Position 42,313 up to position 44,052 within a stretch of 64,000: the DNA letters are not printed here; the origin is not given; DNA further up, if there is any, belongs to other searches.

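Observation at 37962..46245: Iron-uptake gene cluster with an embedded SAM-methyltransferase and its own Fur-family regulator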

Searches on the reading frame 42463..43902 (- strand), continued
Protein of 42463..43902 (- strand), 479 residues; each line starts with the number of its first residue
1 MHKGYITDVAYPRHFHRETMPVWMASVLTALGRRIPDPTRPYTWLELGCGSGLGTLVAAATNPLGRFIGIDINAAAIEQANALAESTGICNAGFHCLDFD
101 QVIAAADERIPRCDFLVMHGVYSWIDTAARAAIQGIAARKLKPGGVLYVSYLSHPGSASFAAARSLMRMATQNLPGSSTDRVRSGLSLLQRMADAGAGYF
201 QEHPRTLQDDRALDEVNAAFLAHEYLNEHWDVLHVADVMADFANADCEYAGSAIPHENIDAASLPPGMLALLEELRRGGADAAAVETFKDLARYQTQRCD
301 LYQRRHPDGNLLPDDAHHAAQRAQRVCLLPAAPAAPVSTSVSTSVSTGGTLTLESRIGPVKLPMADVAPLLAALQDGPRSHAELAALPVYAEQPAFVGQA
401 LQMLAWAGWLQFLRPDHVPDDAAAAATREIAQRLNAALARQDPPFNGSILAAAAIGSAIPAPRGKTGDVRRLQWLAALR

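Call 73: find_encoding_contigs(protein=P0008, flank=8000, max_places=1)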
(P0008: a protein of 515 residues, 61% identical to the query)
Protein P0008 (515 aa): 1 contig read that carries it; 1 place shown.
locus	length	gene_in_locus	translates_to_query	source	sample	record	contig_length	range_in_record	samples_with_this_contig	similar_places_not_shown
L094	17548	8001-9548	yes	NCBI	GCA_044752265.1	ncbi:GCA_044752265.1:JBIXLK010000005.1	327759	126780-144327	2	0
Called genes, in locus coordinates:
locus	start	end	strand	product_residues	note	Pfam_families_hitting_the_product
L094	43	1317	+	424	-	PF06779:MFS_4, PF07690:MFS_1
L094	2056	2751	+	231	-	PF00072:Response_reg, PF00486:Trans_reg_C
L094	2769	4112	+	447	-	PF00672:HAMP, PF00512:HisKA, PF02518:HATPase_c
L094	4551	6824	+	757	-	PF07715:Plug, PF00593:TonB_dep_Rec_b-barrel, PF14905:OMP_b-brl_3 (weak)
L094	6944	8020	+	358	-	PF01497:Peripla_BP_2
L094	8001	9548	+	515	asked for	PF13489:Methyltransf_23, PF13847:Methyltransf_31, PF08241:Methyltransf_11, PF08242:Methyltransf_12, PF13649:Methyltransf_25, PF10119:MethyTransf_Reg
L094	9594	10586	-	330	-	PF03401:TctC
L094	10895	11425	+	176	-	PF01381:HTH_3, PF12844:HTH_19, PF13443:HTH_26 (weak), PF13560:HTH_31, PF07883:Cupin_2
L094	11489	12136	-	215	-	PF02798:GST_N, PF13417:GST_N_3 (weak), PF13409:GST_N_2, PF00043:GST_C (weak), PF13410:GST_C_2 (weak)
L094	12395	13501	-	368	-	-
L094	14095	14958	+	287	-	PF00596:Aldolase_II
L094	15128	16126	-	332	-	PF14525:AraC_binding_2, PF12833:HTH_18, PF00165:HTH_AraC (weak)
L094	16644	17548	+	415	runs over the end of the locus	PF02771:Acyl-CoA_dh_N, PF02770:Acyl-CoA_dh_M, PF00441:Acyl-CoA_dh_1, PF08028:Acyl-CoA_dh_2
